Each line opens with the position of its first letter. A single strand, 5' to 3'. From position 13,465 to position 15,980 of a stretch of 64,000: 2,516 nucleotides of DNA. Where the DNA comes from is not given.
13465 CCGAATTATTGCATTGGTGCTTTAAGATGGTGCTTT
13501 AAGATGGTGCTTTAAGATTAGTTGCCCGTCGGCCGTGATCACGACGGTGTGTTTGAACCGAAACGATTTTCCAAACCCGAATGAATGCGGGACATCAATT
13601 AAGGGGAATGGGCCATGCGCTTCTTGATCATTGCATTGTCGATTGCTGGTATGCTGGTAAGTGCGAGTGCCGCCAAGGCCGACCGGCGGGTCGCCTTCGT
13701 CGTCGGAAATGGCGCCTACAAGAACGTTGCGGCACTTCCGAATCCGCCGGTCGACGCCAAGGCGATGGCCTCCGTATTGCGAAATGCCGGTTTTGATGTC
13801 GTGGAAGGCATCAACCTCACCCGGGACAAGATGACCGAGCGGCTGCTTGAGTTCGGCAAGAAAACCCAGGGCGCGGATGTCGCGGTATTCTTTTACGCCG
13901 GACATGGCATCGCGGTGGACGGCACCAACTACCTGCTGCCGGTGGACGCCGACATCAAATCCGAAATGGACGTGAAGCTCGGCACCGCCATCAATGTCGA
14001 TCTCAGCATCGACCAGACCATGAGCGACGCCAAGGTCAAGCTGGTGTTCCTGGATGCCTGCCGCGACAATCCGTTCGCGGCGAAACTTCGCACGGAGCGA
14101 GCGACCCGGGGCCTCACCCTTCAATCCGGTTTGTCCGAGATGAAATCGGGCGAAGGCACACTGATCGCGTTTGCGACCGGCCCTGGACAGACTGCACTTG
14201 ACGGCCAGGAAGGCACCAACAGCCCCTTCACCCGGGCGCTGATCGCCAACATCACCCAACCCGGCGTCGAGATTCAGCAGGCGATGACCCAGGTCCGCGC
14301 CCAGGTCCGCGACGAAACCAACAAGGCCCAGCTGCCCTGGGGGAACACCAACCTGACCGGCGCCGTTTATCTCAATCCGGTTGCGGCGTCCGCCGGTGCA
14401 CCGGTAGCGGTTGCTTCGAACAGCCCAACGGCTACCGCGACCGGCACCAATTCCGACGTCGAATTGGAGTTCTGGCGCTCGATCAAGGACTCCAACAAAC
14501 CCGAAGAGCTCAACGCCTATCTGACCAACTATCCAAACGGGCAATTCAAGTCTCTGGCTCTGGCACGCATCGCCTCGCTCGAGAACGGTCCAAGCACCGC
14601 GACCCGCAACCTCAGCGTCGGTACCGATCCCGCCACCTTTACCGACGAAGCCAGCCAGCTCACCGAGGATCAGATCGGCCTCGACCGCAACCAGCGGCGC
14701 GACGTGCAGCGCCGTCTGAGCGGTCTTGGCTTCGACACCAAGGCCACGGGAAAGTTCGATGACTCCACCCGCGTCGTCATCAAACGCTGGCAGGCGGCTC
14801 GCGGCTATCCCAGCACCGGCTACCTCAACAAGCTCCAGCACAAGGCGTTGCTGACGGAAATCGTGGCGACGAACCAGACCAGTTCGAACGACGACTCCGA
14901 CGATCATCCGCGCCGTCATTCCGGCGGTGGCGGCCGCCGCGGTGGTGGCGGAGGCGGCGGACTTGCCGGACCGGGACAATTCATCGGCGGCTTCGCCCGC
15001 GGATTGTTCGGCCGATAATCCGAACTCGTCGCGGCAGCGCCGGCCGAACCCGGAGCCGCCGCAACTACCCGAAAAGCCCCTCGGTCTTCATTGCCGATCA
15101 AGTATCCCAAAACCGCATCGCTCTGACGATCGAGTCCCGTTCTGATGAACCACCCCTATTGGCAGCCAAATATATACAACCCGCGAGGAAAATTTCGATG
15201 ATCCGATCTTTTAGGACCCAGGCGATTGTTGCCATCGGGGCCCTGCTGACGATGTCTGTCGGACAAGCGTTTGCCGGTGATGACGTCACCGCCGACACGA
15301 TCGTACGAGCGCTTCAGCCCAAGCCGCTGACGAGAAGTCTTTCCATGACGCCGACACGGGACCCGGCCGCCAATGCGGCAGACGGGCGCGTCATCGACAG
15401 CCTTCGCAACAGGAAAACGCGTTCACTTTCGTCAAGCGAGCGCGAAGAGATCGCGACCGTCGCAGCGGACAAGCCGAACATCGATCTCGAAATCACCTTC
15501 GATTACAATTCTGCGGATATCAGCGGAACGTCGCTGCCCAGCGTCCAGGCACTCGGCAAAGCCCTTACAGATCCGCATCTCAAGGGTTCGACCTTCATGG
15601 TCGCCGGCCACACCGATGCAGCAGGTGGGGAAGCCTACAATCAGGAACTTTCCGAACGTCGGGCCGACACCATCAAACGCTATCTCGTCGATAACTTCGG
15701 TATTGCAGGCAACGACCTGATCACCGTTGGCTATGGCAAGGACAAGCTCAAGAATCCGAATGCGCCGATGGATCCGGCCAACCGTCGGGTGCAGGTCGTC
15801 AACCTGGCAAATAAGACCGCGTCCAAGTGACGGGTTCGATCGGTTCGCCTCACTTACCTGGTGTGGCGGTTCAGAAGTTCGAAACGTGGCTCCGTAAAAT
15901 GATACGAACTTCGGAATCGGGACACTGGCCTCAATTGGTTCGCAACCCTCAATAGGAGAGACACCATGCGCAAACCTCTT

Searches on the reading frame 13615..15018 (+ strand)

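Call 3: search_protein_families(library=pfam, proteins=[window:13615-15018:+], max_evalue=0.01)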
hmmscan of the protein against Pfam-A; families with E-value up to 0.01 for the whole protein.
window:13615-15018:+ (467 aa): 2 families
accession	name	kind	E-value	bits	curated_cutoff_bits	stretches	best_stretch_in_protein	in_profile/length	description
PF00656.27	Peptidase_C14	-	8.7e-40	137.3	21.4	1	24-251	1-232/233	Caspase domain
PF01471.23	PG_binding_1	-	1.3e-10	41.7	23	1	358-412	2-57/57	Putative peptidoglycan binding domain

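Call 4: search_protein_families(library=ncbifam, proteins=[window:13615-15018:+], max_evalue=0.01)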
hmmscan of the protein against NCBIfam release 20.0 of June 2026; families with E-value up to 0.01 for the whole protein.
window:13615-15018:+ (467 aa): 2 families
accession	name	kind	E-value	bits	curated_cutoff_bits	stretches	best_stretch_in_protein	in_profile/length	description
NF047832.1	caspase_w_EACC1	subfamily_domain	1.1e-14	54.5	140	1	27-223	3-193/211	caspase, EACC1-associated type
TIGR03979.1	His_Ser_Rich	equivalog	0.0064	16.5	121.65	0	325-405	102-179/190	His-Xaa-Ser repeat protein HxsA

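Call 5: search_protein_families(library=padloc, proteins=[window:13615-15018:+], max_evalue=0.01)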
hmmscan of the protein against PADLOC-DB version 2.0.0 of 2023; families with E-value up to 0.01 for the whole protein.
window:13615-15018:+ (467 aa): 1 family
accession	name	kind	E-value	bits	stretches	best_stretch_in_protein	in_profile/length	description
PDLC02987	caspase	-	7.3e-11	39.9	1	27-249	5-157/453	-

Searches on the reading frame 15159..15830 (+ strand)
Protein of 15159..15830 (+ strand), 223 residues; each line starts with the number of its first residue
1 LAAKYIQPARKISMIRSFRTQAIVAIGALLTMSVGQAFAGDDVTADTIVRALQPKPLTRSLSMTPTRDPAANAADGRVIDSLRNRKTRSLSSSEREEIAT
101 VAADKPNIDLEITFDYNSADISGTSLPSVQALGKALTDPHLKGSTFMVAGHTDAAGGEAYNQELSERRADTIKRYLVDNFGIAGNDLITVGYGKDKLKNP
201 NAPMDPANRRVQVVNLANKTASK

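Call 3: search_protein_families(library=pfam, proteins=[window:15159-15830:+], max_evalue=0.01)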
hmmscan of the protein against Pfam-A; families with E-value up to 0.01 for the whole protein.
window:15159-15830:+ (223 aa): 1 family
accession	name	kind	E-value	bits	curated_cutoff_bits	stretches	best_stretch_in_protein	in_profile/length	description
PF00691.25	OmpA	-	1.7e-21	76.9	27.2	1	113-205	1-92/98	OmpA family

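Call 4: search_protein_families(library=ncbifam, proteins=[window:15159-15830:+], max_evalue=0.01)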
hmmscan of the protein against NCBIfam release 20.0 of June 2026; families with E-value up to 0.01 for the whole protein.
window:15159-15830:+ (223 aa): 28 families (the best 25 are shown)
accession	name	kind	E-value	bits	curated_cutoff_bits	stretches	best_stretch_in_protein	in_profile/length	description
NF053611.1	YiaD_Gzip_OmpA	equivalog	4.9e-20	72.1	175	1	71-213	59-204/206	YiaD family glycine zipper/OmpA-like lipoprotein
NF053612.1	anchor_PA1041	equivalog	4.1e-16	59.6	250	1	110-212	131-232/236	PA1041 family peptidoglycan-binding anchor lipoprotein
NF053613.1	OMP_toxin_LptF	equivalog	2.5e-15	56.9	400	1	112-214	143-244/256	lipotoxin F family OmpA-related lipoprotein LptF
NF053585.1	OMP_LP_YfiB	equivalog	2.9e-15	56.5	128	1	111-214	57-159/163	outer membrane lipoprotein YfiB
NF045787.1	OmpABordt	equivalog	4.6e-14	52.5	200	1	70-213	57-187/194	outer membrane protein OmpA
NF052230.1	T9SS_PorE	exception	9e-13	47.3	600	1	106-199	511-601/648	PorE family type IX secretion system protein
TIGR02802.1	Pal_lipo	equivalog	2.3e-12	46.9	125.35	1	112-213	2-102/104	peptidoglycan-associated lipoprotein Pal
NF033763.1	exchanger_TraB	exception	4.3e-11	41.5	700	1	112-213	394-495/522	outer membrane exchange protein TraB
NF008071.1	PRK10808.1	equivalog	6.6e-11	42.2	277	1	108-196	229-316/358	porin OmpA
NF045788.1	Omp38Acinit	equivalog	1.6e-10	40.6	500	1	104-211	235-342/354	outer membrane protein Omp38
NF053607.1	CHU_0125_OmpA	equivalog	1.7e-09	36.7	620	1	111-203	532-621/639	CHU_0125 family OmpA-like outer membrane integrity protein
TIGR03789.1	pdsO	hypoth_equivalog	2.7e-09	37.1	152.2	1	27-199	62-225/243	sortase-associated OmpA-like protein PdsO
NF007804.1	PRK10510.1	equivalog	1.1e-08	34.7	307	1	107-213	109-214/219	OmpA family lipoprotein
NF047726.1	AutTranAdhPGAsTpgA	equivalog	3.2e-08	33.1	350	1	92-187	138-231/268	trimeric autotransporter adhesin/peptidogylcan-associated protein TpgA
NF006541.1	PRK09038.1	equivalog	3.8e-08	33.3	283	1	68-218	95-251/253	flagellar motor protein MotD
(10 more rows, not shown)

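Call 5: search_protein_families(library=padloc, proteins=[window:15159-15830:+], max_evalue=0.01)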
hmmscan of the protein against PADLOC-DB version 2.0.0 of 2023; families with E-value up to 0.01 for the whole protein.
window:15159-15830:+ (223 aa): 3 families
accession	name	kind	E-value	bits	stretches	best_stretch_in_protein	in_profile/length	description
PDLC00651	ZorB3|ZorB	-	2.1e-05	22.2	1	100-220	79-207/215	MotB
PDLC00609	ZorB1|ZorB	-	3.5e-05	21.4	1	146-179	136-169/232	MotB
PDLC00612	ZorB1|ZorB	-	0.00016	19.4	1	145-179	186-220/293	MotB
